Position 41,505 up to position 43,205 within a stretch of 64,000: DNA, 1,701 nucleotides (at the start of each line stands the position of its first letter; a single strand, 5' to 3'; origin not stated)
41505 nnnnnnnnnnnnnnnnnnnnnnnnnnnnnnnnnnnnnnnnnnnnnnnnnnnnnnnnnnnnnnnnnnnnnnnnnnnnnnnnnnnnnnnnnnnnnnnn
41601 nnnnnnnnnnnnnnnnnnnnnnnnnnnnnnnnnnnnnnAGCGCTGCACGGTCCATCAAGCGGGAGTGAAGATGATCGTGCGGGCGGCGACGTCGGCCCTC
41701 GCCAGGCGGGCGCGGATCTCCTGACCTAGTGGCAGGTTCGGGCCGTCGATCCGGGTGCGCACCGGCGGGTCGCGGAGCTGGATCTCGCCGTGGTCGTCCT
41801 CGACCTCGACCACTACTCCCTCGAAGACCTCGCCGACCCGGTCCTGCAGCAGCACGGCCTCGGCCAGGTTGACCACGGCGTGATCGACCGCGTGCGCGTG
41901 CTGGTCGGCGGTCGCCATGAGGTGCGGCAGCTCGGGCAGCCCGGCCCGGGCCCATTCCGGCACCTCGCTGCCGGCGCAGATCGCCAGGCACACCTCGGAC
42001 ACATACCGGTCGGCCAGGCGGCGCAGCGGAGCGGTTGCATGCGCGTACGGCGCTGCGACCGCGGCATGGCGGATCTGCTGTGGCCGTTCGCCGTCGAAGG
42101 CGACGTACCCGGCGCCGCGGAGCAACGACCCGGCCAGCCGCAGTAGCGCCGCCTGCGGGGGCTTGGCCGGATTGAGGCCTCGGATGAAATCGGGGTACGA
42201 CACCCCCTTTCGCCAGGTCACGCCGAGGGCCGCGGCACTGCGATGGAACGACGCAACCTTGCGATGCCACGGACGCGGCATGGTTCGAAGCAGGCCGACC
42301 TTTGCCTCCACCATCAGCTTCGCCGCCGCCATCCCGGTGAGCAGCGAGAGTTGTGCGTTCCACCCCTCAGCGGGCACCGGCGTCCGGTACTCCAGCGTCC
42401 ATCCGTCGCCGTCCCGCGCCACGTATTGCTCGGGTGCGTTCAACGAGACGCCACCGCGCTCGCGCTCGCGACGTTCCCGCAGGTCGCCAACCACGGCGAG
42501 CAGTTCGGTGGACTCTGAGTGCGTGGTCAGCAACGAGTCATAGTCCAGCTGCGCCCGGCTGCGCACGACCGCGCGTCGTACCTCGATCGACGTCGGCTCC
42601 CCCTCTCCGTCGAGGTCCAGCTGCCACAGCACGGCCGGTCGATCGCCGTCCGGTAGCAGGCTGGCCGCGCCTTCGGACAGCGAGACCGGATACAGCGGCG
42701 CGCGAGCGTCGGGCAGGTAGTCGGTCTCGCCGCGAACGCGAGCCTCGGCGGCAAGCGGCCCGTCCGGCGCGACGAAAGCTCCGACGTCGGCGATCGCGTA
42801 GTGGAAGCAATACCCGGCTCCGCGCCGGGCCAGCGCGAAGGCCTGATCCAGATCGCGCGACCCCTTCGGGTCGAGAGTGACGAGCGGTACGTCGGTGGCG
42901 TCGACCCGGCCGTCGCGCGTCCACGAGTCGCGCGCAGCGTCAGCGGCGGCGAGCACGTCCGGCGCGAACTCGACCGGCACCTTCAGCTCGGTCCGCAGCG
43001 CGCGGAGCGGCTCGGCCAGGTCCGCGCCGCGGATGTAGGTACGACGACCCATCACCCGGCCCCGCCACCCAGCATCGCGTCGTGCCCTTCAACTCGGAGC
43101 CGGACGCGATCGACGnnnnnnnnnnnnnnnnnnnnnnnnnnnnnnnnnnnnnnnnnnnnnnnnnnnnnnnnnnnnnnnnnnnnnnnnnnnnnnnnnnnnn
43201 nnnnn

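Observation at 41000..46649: Co-directional cluster: inverted-architecture STAND regulator / orphan receiver / RNB exoribonuclease / small membrane PH-like protein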

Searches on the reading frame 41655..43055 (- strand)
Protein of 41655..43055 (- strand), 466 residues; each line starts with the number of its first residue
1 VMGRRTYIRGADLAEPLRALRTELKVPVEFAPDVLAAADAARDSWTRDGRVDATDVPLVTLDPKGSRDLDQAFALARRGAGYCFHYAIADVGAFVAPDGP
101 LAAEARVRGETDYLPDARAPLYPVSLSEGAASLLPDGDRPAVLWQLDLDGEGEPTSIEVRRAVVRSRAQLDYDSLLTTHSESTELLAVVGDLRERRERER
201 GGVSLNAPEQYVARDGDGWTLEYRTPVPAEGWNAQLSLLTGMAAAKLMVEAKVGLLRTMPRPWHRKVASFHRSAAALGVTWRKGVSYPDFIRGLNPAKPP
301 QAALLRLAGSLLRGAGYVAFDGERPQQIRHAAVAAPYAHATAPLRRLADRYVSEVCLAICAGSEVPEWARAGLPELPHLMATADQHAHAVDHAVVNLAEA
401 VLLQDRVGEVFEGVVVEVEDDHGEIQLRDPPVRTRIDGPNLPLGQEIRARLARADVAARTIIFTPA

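Call 3: search_protein_families(library=pfam, proteins=[window:41655-43055:-], max_evalue=0.01)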
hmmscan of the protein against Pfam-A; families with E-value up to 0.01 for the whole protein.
window:41655-43055:- (466 aa): 2 families
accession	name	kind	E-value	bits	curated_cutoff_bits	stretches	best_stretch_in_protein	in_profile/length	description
PF00773.25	RNB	-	7.3e-39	134.4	29.3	1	50-354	1-318/326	RNB domain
PF18614.7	RNase_II_C_S1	-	2.6e-18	66.1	26.6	1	409-466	1-59/59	RNase II-type exonuclease C-terminal S1 domain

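Call 4: search_protein_families(library=ncbifam, proteins=[window:41655-43055:-], max_evalue=0.01)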
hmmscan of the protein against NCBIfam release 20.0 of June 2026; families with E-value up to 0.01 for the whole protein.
window:41655-43055:- (466 aa): 5 families
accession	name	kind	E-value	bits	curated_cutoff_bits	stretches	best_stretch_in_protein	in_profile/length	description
TIGR02063.1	RNase_R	equivalog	7.1e-39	133.7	597.85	1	23-418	217-639/711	ribonuclease R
TIGR00358.1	3_prime_RNase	superfamily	9.1e-34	116.7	368.6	1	45-420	190-588/657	VacB/RNase II family 3'-5' exoribonuclease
NF008648.0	PRK11642.1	equivalog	5.9e-27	94.3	982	1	46-418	256-654/813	ribonuclease R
NF003455.0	PRK05054.1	equivalog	1.1e-18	66.7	542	1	48-175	188-317/645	exoribonuclease II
TIGR02062.1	RNase_B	equivalog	5.1e-16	57.8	641.9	1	48-174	188-316/646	exoribonuclease II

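Call 13: find_homologous_proteins(query=window:41655-43055:-, max_evalue=1e-10)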
Query window:41655-43055:- (466 aa): 8000 proteins with E <= 1e-10 among 8000 candidates; the best 120 are listed.
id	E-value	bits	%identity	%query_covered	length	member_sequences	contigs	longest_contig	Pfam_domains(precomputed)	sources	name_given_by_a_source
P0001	0.0e+0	1028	100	100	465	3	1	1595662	PF00773.26,PF18614.8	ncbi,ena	-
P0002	6.6e-231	785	77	99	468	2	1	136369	PF00773.26,PF18614.8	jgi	jgi:exoribonuclease R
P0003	7.8e-225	765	75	99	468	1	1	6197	PF00773.26,PF18614.8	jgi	jgi:exoribonuclease R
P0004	4.3e-224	762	77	99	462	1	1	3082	PF00773.26,PF18614.8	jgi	jgi:exoribonuclease R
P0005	1.6e-222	757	76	99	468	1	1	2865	PF00773.26,PF18614.8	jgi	jgi:exoribonuclease R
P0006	6.6e-222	755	76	99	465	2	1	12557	PF00773.26,PF18614.8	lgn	-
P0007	4.4e-221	753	75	99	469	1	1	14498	PF00773.26,PF18614.8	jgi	jgi:exoribonuclease R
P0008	8.5e-221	752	76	99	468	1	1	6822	PF00773.26,PF18614.8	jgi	jgi:exoribonuclease R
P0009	1.5e-220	751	74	99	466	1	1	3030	PF00773.26,PF18614.8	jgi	jgi:exoribonuclease R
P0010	5.0e-220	749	76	99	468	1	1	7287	PF00773.26,PF18614.8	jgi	jgi:exoribonuclease R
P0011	1.9e-219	747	75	99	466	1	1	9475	PF00773.26,PF18614.8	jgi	jgi:exoribonuclease R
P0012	4.5e-218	743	74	99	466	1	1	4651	PF00773.26,PF18614.8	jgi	jgi:exoribonuclease R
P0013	5.0e-218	743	74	99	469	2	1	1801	PF00773.26,PF18614.8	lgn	-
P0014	1.4e-217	741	73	99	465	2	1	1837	PF00773.26,PF18614.8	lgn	-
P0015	6.1e-217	739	74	100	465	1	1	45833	PF00773.26,PF18614.8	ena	-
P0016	1.3e-216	738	74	99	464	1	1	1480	PF00773.26,PF18614.8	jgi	jgi:exoribonuclease R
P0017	1.9e-216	737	73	99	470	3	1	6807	PF00773.26,PF18614.8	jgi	jgi:exoribonuclease R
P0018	9.7e-216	735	74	99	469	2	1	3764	PF00773.26,PF18614.8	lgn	-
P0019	2.0e-215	734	73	99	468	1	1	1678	PF00773.26,PF18614.8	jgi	jgi:exoribonuclease R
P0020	2.7e-214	730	73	99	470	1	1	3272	PF00773.26,PF18614.8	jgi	jgi:exoribonuclease R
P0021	2.7e-214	730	73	99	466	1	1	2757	PF00773.26,PF18614.8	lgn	-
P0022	5.4e-214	729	74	99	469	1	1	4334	PF00773.26,PF18614.8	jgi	jgi:exoribonuclease R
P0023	2.1e-213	727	74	99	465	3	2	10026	PF00773.26,PF18614.8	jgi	jgi:exoribonuclease R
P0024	8.4e-212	722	73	100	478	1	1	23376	PF00773.26,PF18614.8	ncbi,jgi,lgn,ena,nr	ncbi:MAG TPA: RNB domain-containing ribonuclease [Mycobacteriales bacterium]|nr:RNB domain-containin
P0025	1.1e-211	722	72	99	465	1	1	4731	PF00773.26,PF18614.8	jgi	jgi:exoribonuclease R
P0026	1.7e-209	714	72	100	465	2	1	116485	PF00773.26,PF18614.8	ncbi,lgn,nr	ncbi:MAG TPA: RNB domain-containing ribonuclease [Mycobacteriales bacterium]|nr:RNB domain-containin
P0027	2.8e-205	700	71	99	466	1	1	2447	PF00773.26,PF18614.8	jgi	jgi:exoribonuclease R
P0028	3.0e-202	690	71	97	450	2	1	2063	PF00773.26,PF18614.8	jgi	jgi:exoribonuclease R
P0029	3.7e-202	690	70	100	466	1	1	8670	PF00773.26,PF18614.8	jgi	jgi:exoribonuclease R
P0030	3.1e-200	684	70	98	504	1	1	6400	PF00773.26,PF18614.8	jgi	jgi:exoribonuclease R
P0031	6.5e-200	683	69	99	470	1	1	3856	PF00773.26,PF18614.8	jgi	jgi:exoribonuclease R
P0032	1.5e-199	682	70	99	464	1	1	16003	PF00773.26,PF18614.8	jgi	jgi:exoribonuclease R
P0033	2.1e-198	678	69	99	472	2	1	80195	PF00773.26,PF18614.8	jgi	jgi:exoribonuclease R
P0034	3.1e-193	661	68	99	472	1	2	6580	PF00773.26,PF18614.8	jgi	jgi:exoribonuclease R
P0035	4.5e-193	660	67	99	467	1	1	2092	PF00773.26,PF18614.8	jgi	jgi:exoribonuclease R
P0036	1.5e-192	659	67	100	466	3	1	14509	PF00773.26,PF18614.8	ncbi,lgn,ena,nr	ncbi:MAG: RNB domain-containing ribonuclease [Frankiaceae bacterium]|nr:RNB domain-containing ribonu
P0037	1.0e-189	649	65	100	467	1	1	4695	PF00773.26,PF18614.8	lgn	-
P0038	1.1e-189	649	67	100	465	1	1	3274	PF00773.26,PF18614.8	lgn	-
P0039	1.1e-188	646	66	99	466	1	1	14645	PF00773.26,PF18614.8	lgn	-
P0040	2.3e-187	641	66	98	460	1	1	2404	PF00773.26,PF18614.8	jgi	-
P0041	3.2e-187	641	65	99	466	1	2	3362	PF00773.26,PF18614.8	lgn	-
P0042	7.6e-187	640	66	100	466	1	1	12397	PF00773.26,PF18614.8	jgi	jgi:exoribonuclease R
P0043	1.0e-186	639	66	99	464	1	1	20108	PF00773.26,PF18614.8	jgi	jgi:exoribonuclease R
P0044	1.8e-186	638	65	100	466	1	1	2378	PF00773.26,PF18614.8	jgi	jgi:exoribonuclease R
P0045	4.7e-186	637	65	99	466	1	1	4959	PF00773.26,PF18614.8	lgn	-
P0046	1.1e-185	636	66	100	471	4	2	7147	PF00773.26,PF18614.8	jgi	jgi:exoribonuclease R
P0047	1.2e-185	636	68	99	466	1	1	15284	PF00773.26,PF18614.8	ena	-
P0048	1.4e-185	636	66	100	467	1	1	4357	PF00773.26,PF18614.8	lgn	-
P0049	1.9e-185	635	64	98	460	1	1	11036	PF00773.26,PF18614.8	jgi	jgi:exoribonuclease R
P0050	2.7e-185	635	64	99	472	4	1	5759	PF00773.26,PF18614.8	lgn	-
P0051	4.3e-185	634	66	98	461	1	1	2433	PF00773.26,PF18614.8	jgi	jgi:exoribonuclease R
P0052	1.4e-184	632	65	99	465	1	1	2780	PF00773.26,PF18614.8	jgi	jgi:exoribonuclease R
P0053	5.8e-183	627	66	98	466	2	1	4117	PF00773.26,PF18614.8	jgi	jgi:exoribonuclease R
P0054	2.0e-182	625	66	100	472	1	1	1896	PF00773.26,PF18614.8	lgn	-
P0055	2.0e-177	609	66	94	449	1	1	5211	PF00773.26,PF18614.8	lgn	-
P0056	3.6e-177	608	64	99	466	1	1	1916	PF00773.26,PF18614.8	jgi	jgi:exoribonuclease R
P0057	3.0e-176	605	63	99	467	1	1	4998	PF00773.26,PF18614.8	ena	-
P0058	4.4e-176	604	64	99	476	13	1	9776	PF00773.26,PF18614.8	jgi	jgi:exoribonuclease R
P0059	1.0e-174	600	64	99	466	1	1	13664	PF00773.26,PF18614.8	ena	-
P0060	1.0e-173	596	63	99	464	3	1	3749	PF00773.26,PF18614.8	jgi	jgi:exoribonuclease R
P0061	1.1e-173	596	62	99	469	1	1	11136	PF00773.26,PF18614.8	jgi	jgi:exoribonuclease R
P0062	1.1e-173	596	64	99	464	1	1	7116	PF00773.26,PF18614.8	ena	-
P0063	1.7e-173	596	63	100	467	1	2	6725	PF00773.26,PF18614.8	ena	-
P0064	2.1e-173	595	64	99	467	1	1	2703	PF00773.26,PF18614.8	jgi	jgi:exoribonuclease R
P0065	2.5e-173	595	63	99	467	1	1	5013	PF00773.26,PF18614.8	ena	-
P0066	4.2e-173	594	63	99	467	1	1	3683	PF00773.26,PF18614.8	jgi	jgi:exoribonuclease R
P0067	6.3e-173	594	64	99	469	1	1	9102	PF00773.26,PF18614.8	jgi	jgi:exoribonuclease R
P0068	7.4e-173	594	63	99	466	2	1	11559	PF00773.26,PF18614.8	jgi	jgi:exoribonuclease R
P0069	8.9e-173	593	62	100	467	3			PF00773.26,PF18614.8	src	-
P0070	1.2e-172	593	64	99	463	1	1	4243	PF00773.26,PF18614.8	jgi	jgi:exoribonuclease R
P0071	3.1e-172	592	64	99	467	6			PF00773.26,PF18614.8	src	-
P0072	3.3e-172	591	63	99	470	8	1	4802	PF00773.26,PF18614.8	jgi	jgi:exoribonuclease R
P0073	8.9e-172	590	63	99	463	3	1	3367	PF00773.26,PF18614.8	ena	-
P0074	9.6e-172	590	63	99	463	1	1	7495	PF00773.26,PF18614.8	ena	-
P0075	1.7e-171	589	63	99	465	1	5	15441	PF00773.26,PF18614.8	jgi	jgi:exoribonuclease R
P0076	3.1e-171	588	62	99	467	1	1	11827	PF00773.26,PF18614.8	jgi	jgi:VacB/RNase II family 3'-5' exoribonuclease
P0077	3.9e-171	588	63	99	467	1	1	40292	PF00773.26,PF18614.8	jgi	jgi:exoribonuclease R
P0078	4.1e-171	588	63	99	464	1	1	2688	PF00773.26,PF18614.8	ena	-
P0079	5.1e-171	588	63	99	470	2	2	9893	PF00773.26,PF18614.8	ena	-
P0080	6.8e-171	587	61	100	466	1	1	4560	PF00773.26,PF18614.8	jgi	-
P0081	2.4e-170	585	62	100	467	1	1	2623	PF00773.26,PF18614.8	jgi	jgi:exoribonuclease R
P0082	3.2e-170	585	62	99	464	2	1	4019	PF00773.26,PF18614.8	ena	-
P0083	4.2e-170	585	62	99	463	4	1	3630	PF00773.26,PF18614.8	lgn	-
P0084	5.2e-170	584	63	100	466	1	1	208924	PF00773.26,PF18614.8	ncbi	ncbi:MAG: RNB domain-containing ribonuclease [Actinomycetes bacterium]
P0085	5.8e-170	584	62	99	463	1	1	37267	PF00773.26,PF18614.8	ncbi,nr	ncbi:MAG TPA: RNB domain-containing ribonuclease [Mycobacteriales bacterium]|nr:RNB domain-containin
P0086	5.9e-170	584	63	99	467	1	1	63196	PF00773.26,PF18614.8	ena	-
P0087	7.1e-170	584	62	100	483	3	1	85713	PF00773.26,PF18614.8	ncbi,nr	ncbi:MAG TPA: RNB domain-containing ribonuclease [Mycobacteriales bacterium]|nr:RNB domain-containin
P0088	3.2e-169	582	62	99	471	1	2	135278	PF00773.26,PF18614.8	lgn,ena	-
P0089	6.3e-169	581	63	99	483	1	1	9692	PF00773.26,PF18614.8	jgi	jgi:exoribonuclease R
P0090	6.8e-169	581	61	100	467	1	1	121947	PF00773.26,PF18614.8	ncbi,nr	ncbi:MAG TPA: RNB domain-containing ribonuclease [Mycobacteriales bacterium]|nr:RNB domain-containin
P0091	8.2e-169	580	62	99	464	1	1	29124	PF00773.26,PF18614.8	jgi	jgi:exoribonuclease R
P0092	1.2e-168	580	62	99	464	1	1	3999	PF00773.26,PF18614.8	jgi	-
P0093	2.0e-168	579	62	99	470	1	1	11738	PF00773.26,PF18614.8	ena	-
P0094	2.1e-168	579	62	99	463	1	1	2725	PF00773.26,PF18614.8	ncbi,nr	ncbi:MAG TPA: RNB domain-containing ribonuclease [Candidatus Limnocylindria bacterium]|nr:RNB domain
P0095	2.3e-168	579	63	99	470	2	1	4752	PF00773.26,PF18614.8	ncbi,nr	ncbi:MAG: hypothetical protein QOF18_2344 [Frankiaceae bacterium]|nr:hypothetical protein [Frankiace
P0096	2.8e-168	579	62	99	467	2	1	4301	PF00773.26,PF18614.8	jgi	jgi:exoribonuclease R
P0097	3.9e-168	578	62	99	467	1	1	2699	PF00773.26,PF18614.8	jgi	jgi:VacB/RNase II family 3'-5' exoribonuclease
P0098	4.5e-168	578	62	99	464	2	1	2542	PF00773.26,PF18614.8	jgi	jgi:VacB/RNase II family 3'-5' exoribonuclease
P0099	5.5e-168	578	63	99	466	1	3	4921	PF00773.26,PF18614.8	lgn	-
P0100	6.9e-168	577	62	100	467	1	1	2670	PF00773.26,PF18614.8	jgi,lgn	jgi:exoribonuclease R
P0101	9.0e-168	577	61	100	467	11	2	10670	PF00773.26,PF18614.8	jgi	jgi:exoribonuclease R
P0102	2.6e-167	575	63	99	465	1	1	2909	PF00773.26,PF18614.8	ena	-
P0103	2.7e-167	575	63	100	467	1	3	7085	PF00773.26,PF18614.8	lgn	-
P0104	2.8e-167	575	64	96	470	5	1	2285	PF00773.26,PF18614.8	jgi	jgi:exoribonuclease R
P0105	2.9e-167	575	62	100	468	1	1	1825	PF00773.26,PF18614.8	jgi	jgi:exoribonuclease R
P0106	4.5e-167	575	62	99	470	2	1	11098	PF00773.26,PF18614.8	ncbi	-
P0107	5.1e-167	574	63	99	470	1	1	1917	PF00773.26,PF18614.8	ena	-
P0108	7.2e-167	574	62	99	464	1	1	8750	PF00773.26,PF18614.8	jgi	jgi:exoribonuclease R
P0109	7.5e-167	574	62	99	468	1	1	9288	PF00773.26,PF18614.8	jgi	jgi:exoribonuclease R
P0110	9.9e-167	573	64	100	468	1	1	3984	PF00773.26,PF18614.8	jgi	jgi:exoribonuclease R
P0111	1.0e-166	573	63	99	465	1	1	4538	PF00773.26,PF18614.8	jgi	jgi:exoribonuclease R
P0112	1.2e-166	573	61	99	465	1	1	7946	PF00773.26,PF18614.8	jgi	jgi:exoribonuclease R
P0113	1.3e-166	573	63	99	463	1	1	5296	PF00773.26,PF18614.8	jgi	jgi:exoribonuclease R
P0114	1.4e-166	573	62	99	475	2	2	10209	PF00773.26,PF18614.8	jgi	jgi:exoribonuclease R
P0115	2.7e-166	572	61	99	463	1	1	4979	PF00773.26,PF18614.8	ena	-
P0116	4.1e-166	571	62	99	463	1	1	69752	PF00773.26,PF18614.8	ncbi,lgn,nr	ncbi:MAG TPA: RNB domain-containing ribonuclease [Mycobacteriales bacterium]|nr:RNB domain-containin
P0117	4.8e-166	571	62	99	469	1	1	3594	PF00773.26,PF18614.8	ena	-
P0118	5.5e-166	571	62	99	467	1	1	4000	PF00773.26,PF18614.8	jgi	jgi:exoribonuclease R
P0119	1.0e-165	570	61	99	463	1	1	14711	PF00773.26,PF18614.8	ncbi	-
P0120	1.3e-165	570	62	100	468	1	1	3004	PF00773.26,PF18614.8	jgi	jgi:exoribonuclease R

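Call 14: find_encoding_contigs(protein=P0002, flank=10000, max_places=2)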
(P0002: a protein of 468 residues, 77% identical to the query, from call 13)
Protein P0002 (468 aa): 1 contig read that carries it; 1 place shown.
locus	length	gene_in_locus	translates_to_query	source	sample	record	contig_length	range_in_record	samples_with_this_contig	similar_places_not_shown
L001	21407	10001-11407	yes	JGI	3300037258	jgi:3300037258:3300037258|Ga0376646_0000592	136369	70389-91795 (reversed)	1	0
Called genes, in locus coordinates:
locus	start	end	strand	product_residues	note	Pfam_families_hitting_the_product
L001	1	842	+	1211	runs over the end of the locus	PF08241:Methyltransf_11, PF08242:Methyltransf_12 (faint), PF13649:Methyltransf_25, PF01804:Penicil_amidase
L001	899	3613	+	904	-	PF03699:UPF0182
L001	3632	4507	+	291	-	PF00005:ABC_tran, PF13191:AAA_16 (weak), PF13304:AAA_21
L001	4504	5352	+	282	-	PF12679:ABC2_membrane_2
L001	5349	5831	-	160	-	PF00255:GSHPx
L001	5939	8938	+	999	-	PF13191:AAA_16 (weak), PF13401:AAA_22 (weak), PF03704:BTAD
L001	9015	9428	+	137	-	-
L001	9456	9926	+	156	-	PF00072:Response_reg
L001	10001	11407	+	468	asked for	PF00773:RNB, PF18614:RNase_II_C_S1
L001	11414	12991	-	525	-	PF00117:GATase, PF07722:Peptidase_C26, PF02540:NAD_synthase (weak), PF00958:GMP_synt_C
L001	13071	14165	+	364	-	PF13469:Sulfotransfer_3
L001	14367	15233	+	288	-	PF13338:AbiEi_4, PF18741:MTES_1575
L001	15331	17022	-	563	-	PF00890:FAD_binding_2, PF01266:DAO (weak), PF07992:Pyr_redox_2 (weak), PF13450:NAD_binding_8 (weak), PF00732:GMC_oxred_N (weak), PF05199:GMC_oxred_C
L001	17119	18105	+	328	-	-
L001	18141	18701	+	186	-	PF17197:DUF5134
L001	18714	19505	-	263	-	PF02625:XdhC_CoxI, PF13478:XdhC_C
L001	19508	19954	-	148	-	PF02625:XdhC_CoxI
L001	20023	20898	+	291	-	PF02625:XdhC_CoxI, PF13478:XdhC_C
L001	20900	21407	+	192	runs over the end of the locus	PF12804:NTP_transf_3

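Call 15: find_encoding_contigs(protein=P0026, flank=10000, max_places=2)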
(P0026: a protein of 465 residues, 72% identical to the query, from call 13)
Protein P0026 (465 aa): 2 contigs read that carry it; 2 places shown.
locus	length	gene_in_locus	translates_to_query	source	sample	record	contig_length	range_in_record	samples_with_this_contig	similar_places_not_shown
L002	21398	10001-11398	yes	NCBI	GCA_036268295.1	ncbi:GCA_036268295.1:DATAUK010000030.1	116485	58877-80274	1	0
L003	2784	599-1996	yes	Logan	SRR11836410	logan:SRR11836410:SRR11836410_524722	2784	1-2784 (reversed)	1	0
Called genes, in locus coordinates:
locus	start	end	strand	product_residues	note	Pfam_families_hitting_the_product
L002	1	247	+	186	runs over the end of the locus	PF04264:YceI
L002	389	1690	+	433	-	-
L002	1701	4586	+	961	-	PF01804:Penicil_amidase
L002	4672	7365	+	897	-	PF03699:UPF0182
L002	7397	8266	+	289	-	PF00005:ABC_tran, PF13304:AAA_21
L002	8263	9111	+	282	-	PF12679:ABC2_membrane_2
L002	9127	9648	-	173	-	PF00255:GSHPx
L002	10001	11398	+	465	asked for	PF00773:RNB, PF18614:RNase_II_C_S1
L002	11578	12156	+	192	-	PF02390:Methyltransf_4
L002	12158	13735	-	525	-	PF00117:GATase, PF07722:Peptidase_C26, PF02540:NAD_synthase (weak), PF00958:GMP_synt_C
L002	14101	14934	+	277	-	PF13338:AbiEi_4 (faint), PF18741:MTES_1575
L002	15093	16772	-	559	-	PF00890:FAD_binding_2, PF01266:DAO (weak), PF07992:Pyr_redox_2 (weak), PF13450:NAD_binding_8 (weak), PF00732:GMC_oxred_N (weak), PF05199:GMC_oxred_C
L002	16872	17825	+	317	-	-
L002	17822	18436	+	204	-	PF17197:DUF5134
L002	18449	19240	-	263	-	PF02625:XdhC_CoxI, PF13478:XdhC_C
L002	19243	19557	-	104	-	PF02625:XdhC_CoxI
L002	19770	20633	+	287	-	PF02625:XdhC_CoxI, PF13478:XdhC_C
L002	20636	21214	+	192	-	PF12804:NTP_transf_3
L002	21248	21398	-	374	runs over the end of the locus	PF00478:IMPDH, PF03060:NMO (faint), PF01070:FMN_dh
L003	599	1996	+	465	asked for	PF00773:RNB, PF18614:RNase_II_C_S1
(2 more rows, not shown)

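Call 16: find_encoding_contigs(protein=P0084, flank=10000, max_places=2)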
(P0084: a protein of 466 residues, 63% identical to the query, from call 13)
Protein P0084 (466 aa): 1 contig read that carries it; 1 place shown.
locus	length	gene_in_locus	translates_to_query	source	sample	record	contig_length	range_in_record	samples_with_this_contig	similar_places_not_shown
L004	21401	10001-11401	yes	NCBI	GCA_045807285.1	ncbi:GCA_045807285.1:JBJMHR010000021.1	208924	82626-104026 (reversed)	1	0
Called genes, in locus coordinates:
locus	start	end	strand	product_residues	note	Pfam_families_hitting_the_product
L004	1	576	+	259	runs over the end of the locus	PF13350:Y_phosphatase3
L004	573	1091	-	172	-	PF00583:Acetyltransf_1, PF13508:Acetyltransf_7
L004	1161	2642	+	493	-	PF07690:MFS_1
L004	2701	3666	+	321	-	PF04542:Sigma70_r2, PF12680:SnoaL_2 (faint), PF08281:Sigma70_r4_2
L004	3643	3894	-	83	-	-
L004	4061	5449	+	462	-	PF14333:DUF4389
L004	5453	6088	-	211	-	PF00440:TetR_N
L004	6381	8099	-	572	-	PF00266:Aminotran_5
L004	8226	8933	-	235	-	-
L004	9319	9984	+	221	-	PF11361:DUF3159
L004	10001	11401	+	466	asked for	PF00773:RNB, PF18614:RNase_II_C_S1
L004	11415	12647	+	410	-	-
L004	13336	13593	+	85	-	-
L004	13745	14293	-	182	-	PF10604:Polyketide_cyc2 (weak)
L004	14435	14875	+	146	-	PF00072:Response_reg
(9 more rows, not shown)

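Call 35: search_protein_families(library=pfam, proteins=[L001:9015-9428:+], max_evalue=0.01)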
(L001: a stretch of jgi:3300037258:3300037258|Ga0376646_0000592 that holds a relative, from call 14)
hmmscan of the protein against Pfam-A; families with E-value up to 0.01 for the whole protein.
L001:9015-9428:+ (137 aa): 0 families
